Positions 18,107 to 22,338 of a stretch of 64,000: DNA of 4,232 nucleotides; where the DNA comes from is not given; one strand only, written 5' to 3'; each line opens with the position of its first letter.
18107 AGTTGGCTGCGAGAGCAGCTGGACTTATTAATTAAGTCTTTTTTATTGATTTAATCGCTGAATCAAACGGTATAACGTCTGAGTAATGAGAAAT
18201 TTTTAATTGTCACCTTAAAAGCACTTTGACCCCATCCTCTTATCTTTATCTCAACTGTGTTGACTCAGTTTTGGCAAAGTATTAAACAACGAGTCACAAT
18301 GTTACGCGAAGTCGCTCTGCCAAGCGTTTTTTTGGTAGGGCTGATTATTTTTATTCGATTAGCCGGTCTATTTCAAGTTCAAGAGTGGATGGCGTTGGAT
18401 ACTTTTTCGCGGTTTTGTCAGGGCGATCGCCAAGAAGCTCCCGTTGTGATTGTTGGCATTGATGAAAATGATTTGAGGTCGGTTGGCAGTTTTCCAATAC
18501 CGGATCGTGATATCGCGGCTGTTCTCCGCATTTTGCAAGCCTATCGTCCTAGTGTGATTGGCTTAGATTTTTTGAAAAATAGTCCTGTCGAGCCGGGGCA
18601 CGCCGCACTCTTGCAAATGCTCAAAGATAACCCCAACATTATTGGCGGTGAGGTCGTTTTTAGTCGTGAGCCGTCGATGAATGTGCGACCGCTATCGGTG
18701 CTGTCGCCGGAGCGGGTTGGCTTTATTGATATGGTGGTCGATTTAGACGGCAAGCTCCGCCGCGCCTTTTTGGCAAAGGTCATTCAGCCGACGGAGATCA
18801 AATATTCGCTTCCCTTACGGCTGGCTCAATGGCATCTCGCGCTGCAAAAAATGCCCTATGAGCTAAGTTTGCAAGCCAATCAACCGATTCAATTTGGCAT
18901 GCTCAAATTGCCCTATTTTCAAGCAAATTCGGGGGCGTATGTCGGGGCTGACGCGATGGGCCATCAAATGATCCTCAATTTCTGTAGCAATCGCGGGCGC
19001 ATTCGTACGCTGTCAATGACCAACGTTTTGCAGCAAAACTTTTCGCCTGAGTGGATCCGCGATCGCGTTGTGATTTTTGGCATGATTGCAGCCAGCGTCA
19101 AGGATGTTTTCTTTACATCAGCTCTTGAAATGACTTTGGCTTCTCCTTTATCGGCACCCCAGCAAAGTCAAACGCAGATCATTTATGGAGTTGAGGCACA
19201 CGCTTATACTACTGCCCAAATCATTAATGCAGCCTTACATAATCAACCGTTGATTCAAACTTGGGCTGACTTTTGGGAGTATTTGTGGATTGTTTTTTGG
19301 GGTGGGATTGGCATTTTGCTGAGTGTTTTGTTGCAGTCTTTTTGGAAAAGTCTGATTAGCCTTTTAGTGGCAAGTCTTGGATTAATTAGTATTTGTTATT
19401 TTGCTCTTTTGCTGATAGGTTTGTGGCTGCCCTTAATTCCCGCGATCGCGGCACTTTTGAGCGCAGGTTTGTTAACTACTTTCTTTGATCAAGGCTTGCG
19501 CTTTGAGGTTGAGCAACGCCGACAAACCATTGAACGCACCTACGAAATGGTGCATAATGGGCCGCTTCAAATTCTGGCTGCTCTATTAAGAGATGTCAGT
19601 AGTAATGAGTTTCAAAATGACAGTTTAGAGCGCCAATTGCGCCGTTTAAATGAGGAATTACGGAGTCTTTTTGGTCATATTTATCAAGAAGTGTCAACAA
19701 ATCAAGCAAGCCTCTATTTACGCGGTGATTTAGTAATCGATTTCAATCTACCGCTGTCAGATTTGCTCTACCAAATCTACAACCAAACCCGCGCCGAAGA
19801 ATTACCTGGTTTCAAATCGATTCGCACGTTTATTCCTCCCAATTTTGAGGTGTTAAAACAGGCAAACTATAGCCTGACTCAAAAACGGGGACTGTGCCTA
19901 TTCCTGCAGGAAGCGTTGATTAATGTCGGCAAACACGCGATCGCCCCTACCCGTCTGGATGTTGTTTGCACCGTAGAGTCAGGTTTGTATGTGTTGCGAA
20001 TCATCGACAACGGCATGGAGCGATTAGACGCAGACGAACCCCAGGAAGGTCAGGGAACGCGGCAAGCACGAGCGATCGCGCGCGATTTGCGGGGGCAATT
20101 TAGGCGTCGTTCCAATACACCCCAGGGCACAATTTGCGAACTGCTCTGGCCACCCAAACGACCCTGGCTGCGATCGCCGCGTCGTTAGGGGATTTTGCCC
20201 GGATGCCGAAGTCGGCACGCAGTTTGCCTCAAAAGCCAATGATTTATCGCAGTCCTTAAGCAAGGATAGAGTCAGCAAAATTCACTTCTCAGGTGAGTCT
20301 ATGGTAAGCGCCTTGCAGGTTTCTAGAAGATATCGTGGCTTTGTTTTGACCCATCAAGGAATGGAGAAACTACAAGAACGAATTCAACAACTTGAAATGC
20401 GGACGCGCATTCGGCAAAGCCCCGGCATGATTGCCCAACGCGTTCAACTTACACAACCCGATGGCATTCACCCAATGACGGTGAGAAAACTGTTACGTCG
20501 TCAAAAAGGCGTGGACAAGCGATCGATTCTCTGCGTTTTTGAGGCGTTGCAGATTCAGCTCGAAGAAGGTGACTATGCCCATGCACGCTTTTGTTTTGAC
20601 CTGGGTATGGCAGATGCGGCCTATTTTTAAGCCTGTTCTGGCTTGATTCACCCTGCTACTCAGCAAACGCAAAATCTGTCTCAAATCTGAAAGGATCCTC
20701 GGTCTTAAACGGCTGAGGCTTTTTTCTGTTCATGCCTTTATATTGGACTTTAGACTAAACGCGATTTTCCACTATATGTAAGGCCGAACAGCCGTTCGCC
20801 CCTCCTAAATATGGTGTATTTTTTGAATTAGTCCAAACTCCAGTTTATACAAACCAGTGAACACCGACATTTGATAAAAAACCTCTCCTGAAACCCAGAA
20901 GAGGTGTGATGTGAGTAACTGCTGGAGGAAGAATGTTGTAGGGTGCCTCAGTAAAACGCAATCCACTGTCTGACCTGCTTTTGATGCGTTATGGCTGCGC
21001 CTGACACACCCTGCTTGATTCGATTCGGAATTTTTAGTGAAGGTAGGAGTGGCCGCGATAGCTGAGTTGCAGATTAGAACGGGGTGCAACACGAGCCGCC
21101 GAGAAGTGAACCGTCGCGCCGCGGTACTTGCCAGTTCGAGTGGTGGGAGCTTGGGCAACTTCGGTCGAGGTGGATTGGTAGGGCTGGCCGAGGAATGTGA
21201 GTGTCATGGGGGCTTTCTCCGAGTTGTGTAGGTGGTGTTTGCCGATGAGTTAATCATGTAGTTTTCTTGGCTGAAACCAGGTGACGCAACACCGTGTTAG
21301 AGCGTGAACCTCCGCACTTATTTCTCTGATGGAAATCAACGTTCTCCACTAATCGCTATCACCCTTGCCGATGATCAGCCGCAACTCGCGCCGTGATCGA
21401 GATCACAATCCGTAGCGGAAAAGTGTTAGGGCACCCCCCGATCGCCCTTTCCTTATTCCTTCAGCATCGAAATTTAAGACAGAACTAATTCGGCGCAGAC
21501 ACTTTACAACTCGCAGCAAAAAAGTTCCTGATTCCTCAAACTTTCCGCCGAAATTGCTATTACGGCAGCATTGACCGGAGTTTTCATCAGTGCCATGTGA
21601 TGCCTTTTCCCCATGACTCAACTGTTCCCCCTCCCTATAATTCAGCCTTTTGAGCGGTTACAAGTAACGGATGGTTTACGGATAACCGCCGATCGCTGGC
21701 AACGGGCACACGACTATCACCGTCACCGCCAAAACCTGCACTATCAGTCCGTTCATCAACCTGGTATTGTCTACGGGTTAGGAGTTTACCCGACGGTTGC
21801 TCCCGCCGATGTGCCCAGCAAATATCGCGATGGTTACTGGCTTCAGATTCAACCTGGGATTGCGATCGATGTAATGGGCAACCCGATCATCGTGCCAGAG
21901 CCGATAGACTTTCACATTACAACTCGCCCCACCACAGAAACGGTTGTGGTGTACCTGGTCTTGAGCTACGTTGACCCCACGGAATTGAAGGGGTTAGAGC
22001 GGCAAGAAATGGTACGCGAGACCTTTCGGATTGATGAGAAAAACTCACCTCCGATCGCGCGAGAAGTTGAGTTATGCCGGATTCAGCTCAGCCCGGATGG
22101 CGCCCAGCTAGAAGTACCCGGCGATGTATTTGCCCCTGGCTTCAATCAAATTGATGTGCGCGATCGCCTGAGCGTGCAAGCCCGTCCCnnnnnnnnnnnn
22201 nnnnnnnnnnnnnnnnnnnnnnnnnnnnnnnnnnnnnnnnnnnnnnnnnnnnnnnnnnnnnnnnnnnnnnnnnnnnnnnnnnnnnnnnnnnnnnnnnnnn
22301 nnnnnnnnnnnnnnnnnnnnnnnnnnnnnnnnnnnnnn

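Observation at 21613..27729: Uncharacterised three-gene module: DUF4159-like protein, Ig-like/TM/WD40 protein, wHTH/Ig-like/TM/Pro-rich protein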

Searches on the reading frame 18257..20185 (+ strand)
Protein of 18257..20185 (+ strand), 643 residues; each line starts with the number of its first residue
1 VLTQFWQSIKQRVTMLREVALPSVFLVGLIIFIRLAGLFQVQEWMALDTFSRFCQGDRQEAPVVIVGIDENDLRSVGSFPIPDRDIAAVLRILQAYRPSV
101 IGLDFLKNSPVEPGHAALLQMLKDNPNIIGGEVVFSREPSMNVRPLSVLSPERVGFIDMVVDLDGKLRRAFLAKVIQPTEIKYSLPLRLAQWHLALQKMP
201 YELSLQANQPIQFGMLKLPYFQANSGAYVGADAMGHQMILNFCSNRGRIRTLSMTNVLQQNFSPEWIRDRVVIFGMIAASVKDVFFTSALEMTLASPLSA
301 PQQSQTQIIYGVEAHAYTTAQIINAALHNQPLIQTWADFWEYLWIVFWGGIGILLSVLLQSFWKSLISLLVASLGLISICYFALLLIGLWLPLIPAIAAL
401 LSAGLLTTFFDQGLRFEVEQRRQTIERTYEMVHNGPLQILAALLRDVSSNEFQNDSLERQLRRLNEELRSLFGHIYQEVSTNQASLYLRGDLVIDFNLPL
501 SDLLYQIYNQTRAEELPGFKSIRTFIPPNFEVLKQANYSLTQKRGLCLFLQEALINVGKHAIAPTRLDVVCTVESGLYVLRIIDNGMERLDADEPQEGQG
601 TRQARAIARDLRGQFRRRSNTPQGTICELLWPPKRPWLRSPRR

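Call 9: search_protein_families(library=ncbifam, proteins=[window:18257-20185:+], max_evalue=0.001)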
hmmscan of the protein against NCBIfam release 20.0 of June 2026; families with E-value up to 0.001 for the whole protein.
window:18257-20185:+ (643 aa): 1 family
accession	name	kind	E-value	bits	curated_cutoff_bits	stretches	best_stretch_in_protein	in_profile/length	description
NF051872.1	HisKinPhyk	equivalog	1.3e-06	27.3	750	1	546-631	450-536/537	sensor histidine kinase PhyK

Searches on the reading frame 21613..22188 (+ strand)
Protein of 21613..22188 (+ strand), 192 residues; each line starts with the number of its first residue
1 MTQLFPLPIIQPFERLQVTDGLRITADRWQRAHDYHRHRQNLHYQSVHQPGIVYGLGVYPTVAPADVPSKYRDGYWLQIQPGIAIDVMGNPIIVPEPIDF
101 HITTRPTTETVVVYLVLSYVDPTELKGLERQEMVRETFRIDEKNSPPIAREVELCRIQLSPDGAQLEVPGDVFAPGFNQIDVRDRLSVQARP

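Call 83: search_protein_representatives(protein=window:21613-22188:+)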
Query: 192 residues. Proteins with E-value up to 0.001 (for the whole library): 517; up to 1e-10: 239; up to 1e-30: 118. The best 150 are listed.
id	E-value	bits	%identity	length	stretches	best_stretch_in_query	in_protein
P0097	3.5e-68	245.5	59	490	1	1-192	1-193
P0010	1.5e-67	243.5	61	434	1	7-192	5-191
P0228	6.0e-66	238.2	57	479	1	4-191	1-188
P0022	1.4e-65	237.1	59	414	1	4-192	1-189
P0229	7.3e-65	234.7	58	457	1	7-192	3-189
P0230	1.3e-64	233.9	59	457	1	4-192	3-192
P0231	1.5e-64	233.6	57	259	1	2-191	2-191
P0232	2.5e-64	232.9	56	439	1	6-191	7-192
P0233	9.1e-63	227.8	57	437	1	7-191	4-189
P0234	1.4e-62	227.2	57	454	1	8-191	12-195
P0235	7.5e-62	224.9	57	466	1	1-192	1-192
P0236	1.5e-61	223.9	56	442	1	7-192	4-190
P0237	2.0e-61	223.5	53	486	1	5-192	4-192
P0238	7.2e-61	221.6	55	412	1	1-192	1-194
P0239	8.4e-61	221.4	56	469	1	6-191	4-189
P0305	7.9e-44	166.1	52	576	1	3-186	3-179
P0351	1.4e-27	113.0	30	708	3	12-181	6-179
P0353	7.5e-26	107.4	30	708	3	22-185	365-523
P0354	1.7e-25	106.3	42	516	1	11-188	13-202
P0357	1.1e-24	103.6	31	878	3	39-182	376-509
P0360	5.7e-23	98.0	28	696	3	24-186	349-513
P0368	1.2e-19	87.1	39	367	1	7-192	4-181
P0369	6.4e-19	84.8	38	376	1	6-192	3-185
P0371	1.6e-18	83.5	32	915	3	11-102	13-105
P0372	3.0e-18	82.6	40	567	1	12-186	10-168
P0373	5.5e-18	81.7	36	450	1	11-188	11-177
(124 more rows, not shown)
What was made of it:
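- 21613..22200 (+): A, N-terminal domain (about residues 1-196): Cis13-type, TssK / phage receptor-binding-protein-like beta domain; presumed baseplate-binding part. 517 representative clusters carry this domain (call 83).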

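Call 84: search_protein_families(library=pfam, proteins=[P0351, P0353, P0357, P0360, P0371, P0372, P0354, P0368, P0305, P0373], max_evalue=0.01)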
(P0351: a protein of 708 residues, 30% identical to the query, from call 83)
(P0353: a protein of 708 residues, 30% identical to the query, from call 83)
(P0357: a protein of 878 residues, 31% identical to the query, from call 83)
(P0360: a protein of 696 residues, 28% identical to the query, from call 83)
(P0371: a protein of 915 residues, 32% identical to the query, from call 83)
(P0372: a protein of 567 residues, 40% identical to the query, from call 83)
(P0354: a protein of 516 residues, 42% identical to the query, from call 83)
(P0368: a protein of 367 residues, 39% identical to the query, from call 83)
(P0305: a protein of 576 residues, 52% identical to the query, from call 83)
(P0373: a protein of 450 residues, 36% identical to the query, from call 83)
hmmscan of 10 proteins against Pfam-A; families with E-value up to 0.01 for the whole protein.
P0351 (708 aa): 0 families

P0353 (708 aa): 0 families

P0357 (878 aa): 1 family
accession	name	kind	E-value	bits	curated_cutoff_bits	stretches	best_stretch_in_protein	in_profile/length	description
PF04011.17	LemA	-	0.00022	21.5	26.2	0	206-279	54-128/149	LemA family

P0360 (696 aa): 0 families

P0371 (915 aa): 1 family
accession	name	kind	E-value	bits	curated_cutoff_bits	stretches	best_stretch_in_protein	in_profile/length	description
PF00038.26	Filament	-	0.0082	16.2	40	0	207-406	97-298/313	Intermediate filament protein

P0372 (567 aa): 2 families
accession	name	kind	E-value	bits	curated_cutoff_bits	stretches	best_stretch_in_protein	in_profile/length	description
PF13709.12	DUF4159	-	2.3e-11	44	25.9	1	379-562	2-200/202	Domain of unknown function (DUF4159)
PF05531.17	NPV_P10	-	3e-05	24.9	29.8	0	305-343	28-66/75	Nucleopolyhedrovirus P10 protein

P0354 (516 aa): 1 family
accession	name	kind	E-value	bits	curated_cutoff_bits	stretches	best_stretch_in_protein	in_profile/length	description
PF13709.12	DUF4159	-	0.0011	18.9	25.9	0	292-327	52-86/202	Domain of unknown function (DUF4159)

P0368 (367 aa): 1 family
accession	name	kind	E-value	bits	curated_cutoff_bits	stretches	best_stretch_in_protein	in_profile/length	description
PF13709.12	DUF4159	-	0.0002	21.4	25.9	1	228-362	47-201/202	Domain of unknown function (DUF4159)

P0305 (576 aa): 1 family
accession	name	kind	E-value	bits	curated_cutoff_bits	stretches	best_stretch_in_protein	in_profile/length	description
PF13709.12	DUF4159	-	4.1e-06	26.9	25.9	1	248-442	42-201/202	Domain of unknown function (DUF4159)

P0373 (450 aa): 1 family
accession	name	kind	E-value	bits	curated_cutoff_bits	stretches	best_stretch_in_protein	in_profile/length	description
PF13709.12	DUF4159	-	1.3e-07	31.8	25.9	1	270-444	4-200/202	Domain of unknown function (DUF4159)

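Call 85: search_protein_families(library=ncbifam, proteins=[P0351, P0353, P0357, P0360, P0371, P0372, P0354, P0368, P0369, P0373], max_evalue=0.01)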
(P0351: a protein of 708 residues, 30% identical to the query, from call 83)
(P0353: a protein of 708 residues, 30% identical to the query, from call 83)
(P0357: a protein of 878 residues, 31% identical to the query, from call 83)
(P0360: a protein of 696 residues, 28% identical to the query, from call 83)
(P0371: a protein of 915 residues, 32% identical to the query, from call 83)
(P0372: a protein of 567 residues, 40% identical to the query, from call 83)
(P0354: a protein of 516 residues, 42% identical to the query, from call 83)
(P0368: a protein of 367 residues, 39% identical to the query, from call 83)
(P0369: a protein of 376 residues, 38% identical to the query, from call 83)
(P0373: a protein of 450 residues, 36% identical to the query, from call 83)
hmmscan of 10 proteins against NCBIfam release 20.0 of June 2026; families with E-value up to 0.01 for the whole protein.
P0351 (708 aa): 2 families
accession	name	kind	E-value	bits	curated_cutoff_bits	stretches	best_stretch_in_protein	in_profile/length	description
NF053767.1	CIS13_fam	equivalog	2.1e-25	89.8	370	3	6-156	3-149/392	CIS13 family contractile injection system protein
TIGR03466.1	HpnA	hypoth_equivalog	0.0022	17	367.65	1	642-685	144-187/327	hopanoid-associated sugar epimerase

P0353 (708 aa): 1 family
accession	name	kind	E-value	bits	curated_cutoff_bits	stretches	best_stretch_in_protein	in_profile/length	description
NF053767.1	CIS13_fam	equivalog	5.4e-32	111.5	370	3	6-142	3-144/392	CIS13 family contractile injection system protein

P0357 (878 aa): 2 families
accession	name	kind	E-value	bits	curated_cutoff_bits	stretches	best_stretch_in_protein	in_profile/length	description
NF053767.1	CIS13_fam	equivalog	1.6e-13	50.7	370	2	5-164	4-158/392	CIS13 family contractile injection system protein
NF007428.1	PRK09973.1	equivalog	0.0099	16.4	120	0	223-264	29-70/85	lipoprotein YqhH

P0360 (696 aa): 1 family
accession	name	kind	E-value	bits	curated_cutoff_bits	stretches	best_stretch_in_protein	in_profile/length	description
NF053767.1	CIS13_fam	equivalog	1.7e-30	106.6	370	2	7-154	4-154/392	CIS13 family contractile injection system protein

P0371 (915 aa): 1 family
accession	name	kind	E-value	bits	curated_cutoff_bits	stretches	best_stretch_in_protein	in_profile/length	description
NF053767.1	CIS13_fam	equivalog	1.8e-15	57.1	370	1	15-174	4-151/392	CIS13 family contractile injection system protein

P0372 (567 aa): 7 families
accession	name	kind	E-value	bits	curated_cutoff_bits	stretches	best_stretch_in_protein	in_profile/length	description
NF053767.1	CIS13_fam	equivalog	5.7e-09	35.7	370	1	30-110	23-106/392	CIS13 family contractile injection system protein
TIGR02168.1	SMC_prok_B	equivalog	1.9e-05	22.6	567.35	1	194-358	261-425/1181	chromosome segregation protein SMC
NF047516.1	LA_3659_fam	equivalog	0.00077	19.1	36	0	258-346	49-133/221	LA_3659 family protein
NF047514.1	SpiroCoCo_N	equivalog_domain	0.00077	19.1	75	0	258-346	49-133/221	SpiroCoCo family coiled-coil protein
TIGR02169.1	SMC_prok_A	equivalog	0.0013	16.5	729.4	1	257-357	352-452/1165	chromosome segregation protein SMC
NF045487.1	ASRP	equivalog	0.0038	15.9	300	0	265-357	192-400/593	archaea-specific SMC-related protein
TIGR04211.1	SH3_and_anchor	equivalog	0.0057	16.3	65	1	251-356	47-155/198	TIGR04211 family SH3 domain-containing protein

P0354 (516 aa): 1 family
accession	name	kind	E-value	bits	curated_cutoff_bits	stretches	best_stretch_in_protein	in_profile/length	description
NF053767.1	CIS13_fam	equivalog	2.9e-09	36.7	370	1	31-128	20-98/392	CIS13 family contractile injection system protein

P0368 (367 aa): 1 family
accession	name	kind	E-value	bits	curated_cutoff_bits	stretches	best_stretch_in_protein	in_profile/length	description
NF053767.1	CIS13_fam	equivalog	7.8e-08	31.9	370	1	27-127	22-132/392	CIS13 family contractile injection system protein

P0369 (376 aa): 0 families

P0373 (450 aa): 1 family
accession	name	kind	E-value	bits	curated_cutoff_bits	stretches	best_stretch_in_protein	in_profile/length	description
NF053767.1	CIS13_fam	equivalog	6.7e-14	51.9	370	1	12-147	3-149/392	CIS13 family contractile injection system protein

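Call 86: find_encoding_contigs(protein=P0373, flank=10000, max_places=2)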
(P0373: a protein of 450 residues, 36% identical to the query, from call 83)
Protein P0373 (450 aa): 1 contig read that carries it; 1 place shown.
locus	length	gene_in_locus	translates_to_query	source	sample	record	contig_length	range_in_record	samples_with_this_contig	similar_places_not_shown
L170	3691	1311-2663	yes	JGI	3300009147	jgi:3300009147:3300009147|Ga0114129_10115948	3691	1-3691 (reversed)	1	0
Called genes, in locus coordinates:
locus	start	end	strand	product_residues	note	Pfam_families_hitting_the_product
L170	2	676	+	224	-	?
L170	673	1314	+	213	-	PF09684:Tail_P2_I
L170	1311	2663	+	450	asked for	PF13709:DUF4159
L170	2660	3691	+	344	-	?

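Call 87: find_encoding_contigs(protein=P0353, flank=10000, max_places=2)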
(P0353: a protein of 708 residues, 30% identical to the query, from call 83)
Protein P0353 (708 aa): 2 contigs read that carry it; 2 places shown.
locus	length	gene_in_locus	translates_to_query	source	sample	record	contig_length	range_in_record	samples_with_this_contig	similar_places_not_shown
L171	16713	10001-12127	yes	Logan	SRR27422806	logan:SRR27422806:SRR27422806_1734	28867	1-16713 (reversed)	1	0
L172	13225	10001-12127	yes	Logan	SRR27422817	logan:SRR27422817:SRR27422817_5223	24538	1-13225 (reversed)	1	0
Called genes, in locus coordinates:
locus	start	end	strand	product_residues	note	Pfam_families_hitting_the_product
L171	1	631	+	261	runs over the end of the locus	PF04717:Phage_base_V, PF20093:DUF6484 (weak)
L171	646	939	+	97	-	PF05488:PAAR_motif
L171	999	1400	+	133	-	PF04965:GPW_gp25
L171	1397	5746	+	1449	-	-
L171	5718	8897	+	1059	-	PF25174:Beta-prop_THOC3, PF24814:WD40_Prp19, PF25173:Beta-prop_WDR3_1st, PF23381:Beta-prop_IFT122_1st, PF24817:WD40_WDHD1_1st, PF24807:WD40_CDC20-Fz, PF25174:Beta-prop_THOC3, PF25175:Beta-prop_WDR5, +25 more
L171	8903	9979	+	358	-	PF10076:Phage_Mu_Gp48 (faint), PF09684:Tail_P2_I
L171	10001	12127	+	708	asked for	-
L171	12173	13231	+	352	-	-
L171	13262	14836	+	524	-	PF01758:SBF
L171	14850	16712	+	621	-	?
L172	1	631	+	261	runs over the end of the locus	PF04717:Phage_base_V, PF20093:DUF6484 (weak)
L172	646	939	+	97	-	PF05488:PAAR_motif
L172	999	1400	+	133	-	PF04965:GPW_gp25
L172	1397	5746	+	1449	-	-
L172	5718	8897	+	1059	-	PF25174:Beta-prop_THOC3, PF24814:WD40_Prp19, PF25173:Beta-prop_WDR3_1st, PF23381:Beta-prop_IFT122_1st, PF24817:WD40_WDHD1_1st, PF24807:WD40_CDC20-Fz, PF25174:Beta-prop_THOC3, PF25175:Beta-prop_WDR5, +25 more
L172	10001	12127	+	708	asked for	-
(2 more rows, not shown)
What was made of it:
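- On Cis13 slot of a CIS gene cluster (functional class): There is indirect support: single-chain proteins with three tandem copies of the N-domain occupy the same slot in other clusters (calls 83-87).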

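Call 88: find_encoding_contigs(protein=P0372, flank=10000, max_places=2)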
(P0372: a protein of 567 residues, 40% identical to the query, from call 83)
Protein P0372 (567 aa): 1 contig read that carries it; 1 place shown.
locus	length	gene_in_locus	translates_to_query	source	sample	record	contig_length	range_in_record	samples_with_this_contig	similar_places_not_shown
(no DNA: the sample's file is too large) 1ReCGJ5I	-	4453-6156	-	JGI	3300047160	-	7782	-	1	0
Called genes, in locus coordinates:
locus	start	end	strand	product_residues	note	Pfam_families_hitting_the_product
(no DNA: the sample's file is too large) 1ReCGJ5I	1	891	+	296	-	?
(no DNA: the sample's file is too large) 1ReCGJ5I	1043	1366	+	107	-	PF05488:PAAR_motif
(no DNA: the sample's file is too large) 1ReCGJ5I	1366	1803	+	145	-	PF04965:GPW_gp25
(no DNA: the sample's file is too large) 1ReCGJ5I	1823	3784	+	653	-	-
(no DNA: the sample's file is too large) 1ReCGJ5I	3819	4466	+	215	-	PF09684:Tail_P2_I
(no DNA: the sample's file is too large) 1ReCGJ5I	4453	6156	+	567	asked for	PF13709:DUF4159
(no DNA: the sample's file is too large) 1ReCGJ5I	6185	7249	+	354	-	PF11614:FixG_C (faint)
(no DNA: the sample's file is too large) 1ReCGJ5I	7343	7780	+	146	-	?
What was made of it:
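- More distant proteins carrying the same N-domain also follow Cis12 (calls 86-88).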
